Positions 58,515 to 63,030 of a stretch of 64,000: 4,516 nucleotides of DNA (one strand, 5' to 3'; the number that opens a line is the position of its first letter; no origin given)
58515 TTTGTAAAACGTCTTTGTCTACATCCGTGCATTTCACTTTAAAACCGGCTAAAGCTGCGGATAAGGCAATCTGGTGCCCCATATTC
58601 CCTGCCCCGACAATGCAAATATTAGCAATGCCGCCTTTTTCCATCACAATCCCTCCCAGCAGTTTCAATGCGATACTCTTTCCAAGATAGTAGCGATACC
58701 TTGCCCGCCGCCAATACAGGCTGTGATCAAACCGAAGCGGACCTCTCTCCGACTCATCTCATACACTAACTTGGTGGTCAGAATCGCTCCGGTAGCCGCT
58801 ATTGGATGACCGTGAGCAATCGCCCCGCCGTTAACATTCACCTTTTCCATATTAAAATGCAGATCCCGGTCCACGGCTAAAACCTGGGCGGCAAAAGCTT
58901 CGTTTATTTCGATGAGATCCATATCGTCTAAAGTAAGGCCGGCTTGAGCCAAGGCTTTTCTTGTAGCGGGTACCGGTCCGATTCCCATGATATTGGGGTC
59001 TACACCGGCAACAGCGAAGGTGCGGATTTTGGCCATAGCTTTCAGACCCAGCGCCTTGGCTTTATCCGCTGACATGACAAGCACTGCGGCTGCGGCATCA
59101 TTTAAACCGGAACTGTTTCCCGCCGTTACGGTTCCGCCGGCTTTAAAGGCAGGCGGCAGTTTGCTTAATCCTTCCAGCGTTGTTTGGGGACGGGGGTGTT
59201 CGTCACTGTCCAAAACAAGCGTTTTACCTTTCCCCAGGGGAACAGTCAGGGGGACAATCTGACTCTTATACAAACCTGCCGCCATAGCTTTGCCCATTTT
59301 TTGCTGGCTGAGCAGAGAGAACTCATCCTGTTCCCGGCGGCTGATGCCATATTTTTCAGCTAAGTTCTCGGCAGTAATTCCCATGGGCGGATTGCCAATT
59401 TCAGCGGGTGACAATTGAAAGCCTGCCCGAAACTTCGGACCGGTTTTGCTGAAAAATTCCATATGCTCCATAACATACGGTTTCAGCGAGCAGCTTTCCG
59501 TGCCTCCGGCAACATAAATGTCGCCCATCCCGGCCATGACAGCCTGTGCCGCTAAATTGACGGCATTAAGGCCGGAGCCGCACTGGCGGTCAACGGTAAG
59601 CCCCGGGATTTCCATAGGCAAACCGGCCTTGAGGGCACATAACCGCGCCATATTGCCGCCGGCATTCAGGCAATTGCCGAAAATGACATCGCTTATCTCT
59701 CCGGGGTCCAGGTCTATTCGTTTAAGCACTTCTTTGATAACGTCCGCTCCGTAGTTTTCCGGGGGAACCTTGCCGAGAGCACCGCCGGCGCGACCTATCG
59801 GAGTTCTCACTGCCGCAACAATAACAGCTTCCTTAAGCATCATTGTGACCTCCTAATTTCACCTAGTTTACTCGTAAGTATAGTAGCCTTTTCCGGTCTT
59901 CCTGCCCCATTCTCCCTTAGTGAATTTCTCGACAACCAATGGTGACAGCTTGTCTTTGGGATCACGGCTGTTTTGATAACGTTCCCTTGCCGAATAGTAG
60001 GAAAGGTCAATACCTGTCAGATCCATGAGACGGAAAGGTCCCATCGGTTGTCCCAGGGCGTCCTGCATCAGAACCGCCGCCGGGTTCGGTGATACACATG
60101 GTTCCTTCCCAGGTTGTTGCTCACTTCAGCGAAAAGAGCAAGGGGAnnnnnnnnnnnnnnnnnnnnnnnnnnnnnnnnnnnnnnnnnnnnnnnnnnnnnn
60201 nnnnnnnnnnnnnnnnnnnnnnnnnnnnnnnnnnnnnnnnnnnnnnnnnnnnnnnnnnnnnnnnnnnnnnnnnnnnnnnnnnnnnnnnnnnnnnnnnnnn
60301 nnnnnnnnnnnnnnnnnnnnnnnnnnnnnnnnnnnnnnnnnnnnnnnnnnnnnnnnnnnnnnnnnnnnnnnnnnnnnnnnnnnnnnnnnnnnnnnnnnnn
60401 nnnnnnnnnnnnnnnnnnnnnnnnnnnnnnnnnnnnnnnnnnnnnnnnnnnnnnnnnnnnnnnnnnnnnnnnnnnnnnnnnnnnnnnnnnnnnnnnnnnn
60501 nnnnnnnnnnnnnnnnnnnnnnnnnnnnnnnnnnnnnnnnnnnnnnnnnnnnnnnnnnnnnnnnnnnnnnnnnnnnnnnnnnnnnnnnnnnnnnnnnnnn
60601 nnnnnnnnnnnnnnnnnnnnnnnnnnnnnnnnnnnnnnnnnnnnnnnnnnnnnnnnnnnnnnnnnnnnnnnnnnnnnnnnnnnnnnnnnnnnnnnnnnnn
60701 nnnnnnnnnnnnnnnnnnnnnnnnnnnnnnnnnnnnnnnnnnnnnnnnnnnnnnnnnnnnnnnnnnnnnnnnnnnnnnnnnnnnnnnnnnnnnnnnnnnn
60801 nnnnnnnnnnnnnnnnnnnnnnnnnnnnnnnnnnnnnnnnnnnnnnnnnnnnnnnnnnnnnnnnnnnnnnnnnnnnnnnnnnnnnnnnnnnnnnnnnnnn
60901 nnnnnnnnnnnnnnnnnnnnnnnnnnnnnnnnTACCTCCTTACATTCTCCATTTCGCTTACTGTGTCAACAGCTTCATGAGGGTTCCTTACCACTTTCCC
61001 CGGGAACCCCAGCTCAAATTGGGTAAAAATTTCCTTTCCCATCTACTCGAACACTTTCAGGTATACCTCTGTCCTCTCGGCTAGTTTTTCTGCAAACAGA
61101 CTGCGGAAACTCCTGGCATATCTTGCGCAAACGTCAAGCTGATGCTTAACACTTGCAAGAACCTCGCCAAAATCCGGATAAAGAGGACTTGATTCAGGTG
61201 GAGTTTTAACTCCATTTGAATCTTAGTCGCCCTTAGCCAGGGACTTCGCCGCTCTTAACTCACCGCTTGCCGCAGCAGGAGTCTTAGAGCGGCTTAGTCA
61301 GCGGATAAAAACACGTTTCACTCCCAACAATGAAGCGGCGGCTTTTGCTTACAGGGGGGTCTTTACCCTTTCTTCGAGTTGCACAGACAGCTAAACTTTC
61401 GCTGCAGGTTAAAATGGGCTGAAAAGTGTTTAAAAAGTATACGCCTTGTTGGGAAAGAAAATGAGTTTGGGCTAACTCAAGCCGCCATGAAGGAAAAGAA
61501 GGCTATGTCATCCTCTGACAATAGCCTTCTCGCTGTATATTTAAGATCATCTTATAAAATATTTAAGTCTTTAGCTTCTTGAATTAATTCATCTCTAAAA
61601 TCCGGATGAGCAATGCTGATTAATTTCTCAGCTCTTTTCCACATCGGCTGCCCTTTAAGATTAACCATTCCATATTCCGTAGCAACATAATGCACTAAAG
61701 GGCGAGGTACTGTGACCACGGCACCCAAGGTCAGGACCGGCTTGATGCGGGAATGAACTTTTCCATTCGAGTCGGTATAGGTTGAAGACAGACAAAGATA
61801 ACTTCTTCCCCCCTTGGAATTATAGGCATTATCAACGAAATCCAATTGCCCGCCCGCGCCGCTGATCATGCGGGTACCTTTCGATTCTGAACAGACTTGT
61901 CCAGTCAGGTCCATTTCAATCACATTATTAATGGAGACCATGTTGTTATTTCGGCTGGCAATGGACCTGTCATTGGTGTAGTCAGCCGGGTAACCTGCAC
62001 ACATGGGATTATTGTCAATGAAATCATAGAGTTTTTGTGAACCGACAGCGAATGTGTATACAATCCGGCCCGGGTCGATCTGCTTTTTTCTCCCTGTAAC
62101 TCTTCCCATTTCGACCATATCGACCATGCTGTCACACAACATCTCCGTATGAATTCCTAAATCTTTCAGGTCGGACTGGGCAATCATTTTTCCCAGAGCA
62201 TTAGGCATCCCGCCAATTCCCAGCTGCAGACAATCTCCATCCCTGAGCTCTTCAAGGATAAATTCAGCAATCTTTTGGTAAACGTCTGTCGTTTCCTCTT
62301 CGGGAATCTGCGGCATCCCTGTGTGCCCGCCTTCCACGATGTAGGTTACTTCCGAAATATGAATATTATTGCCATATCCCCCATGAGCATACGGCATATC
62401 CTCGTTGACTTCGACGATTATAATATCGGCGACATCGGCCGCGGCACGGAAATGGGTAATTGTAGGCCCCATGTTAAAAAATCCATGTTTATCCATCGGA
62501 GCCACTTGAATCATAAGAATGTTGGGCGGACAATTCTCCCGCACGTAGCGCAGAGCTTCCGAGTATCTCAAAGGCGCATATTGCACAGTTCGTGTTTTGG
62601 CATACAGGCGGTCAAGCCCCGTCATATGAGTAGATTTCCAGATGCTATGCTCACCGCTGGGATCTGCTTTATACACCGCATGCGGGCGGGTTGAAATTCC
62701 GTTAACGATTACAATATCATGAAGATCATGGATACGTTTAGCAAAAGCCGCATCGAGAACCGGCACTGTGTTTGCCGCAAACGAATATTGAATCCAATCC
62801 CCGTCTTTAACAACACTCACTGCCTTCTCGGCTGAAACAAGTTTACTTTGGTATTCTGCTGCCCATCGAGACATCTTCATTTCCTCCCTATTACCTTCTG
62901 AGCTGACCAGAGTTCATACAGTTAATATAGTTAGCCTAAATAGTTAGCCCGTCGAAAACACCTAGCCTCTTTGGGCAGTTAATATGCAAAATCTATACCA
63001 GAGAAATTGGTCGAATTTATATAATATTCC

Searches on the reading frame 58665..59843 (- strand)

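Call 12: search_protein_families(library=pfam, proteins=[window:58665-59843:-])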
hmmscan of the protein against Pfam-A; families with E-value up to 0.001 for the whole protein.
window:58665-59843:- (392 aa): 4 families
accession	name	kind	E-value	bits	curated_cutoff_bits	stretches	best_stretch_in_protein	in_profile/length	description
PF00108.29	Thiolase_N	-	6.9e-76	255.5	26.4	1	7-259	2-259/260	Thiolase, N-terminal domain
PF02803.24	Thiolase_C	-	9.4e-48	161.4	27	1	268-389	2-123/123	Thiolase, C-terminal domain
PF00109.32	ketoacyl-synt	-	6.8e-05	23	20.8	1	80-119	166-205/252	Beta-ketoacyl synthase, N-terminal domain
PF22691.2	Thiolase_C_1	-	8.4e-05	22.8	28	0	293-330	23-60/144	Thiolase C-terminal domain-like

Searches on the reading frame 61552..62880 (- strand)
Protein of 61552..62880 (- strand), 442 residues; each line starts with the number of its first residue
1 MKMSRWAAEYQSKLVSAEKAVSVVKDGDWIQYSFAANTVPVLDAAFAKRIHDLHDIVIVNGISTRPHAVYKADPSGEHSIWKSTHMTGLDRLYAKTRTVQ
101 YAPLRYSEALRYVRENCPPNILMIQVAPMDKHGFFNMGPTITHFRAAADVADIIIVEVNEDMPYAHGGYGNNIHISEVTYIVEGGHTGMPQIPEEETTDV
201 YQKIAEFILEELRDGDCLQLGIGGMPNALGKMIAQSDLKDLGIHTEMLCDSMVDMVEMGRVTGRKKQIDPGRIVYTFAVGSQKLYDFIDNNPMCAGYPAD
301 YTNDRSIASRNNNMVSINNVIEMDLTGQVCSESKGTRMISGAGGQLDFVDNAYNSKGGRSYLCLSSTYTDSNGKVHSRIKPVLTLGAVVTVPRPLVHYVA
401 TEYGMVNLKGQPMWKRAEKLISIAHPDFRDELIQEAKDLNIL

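Call 12: search_protein_families(library=pfam, proteins=[window:61552-62880:-])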
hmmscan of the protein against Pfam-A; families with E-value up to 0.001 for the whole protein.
window:61552-62880:- (442 aa): 2 families
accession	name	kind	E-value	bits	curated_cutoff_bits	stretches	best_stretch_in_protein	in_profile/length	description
PF13336.12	AcetylCoA_hyd_C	-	8.4e-62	208.1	23.7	1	280-436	1-154/154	Acetyl-CoA hydrolase/transferase C-terminal domain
PF02550.21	AcetylCoA_hydro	-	7.5e-22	78.7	24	1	8-184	3-189/198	Acetyl-CoA hydrolase/transferase N-terminal domain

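Call 26: find_encoding_contigs(protein=window:61552-62880:-, flank=10000, max_places=3)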
Protein window:61552-62880:- (442 aa): no gene with exactly this product is on record in the collection.
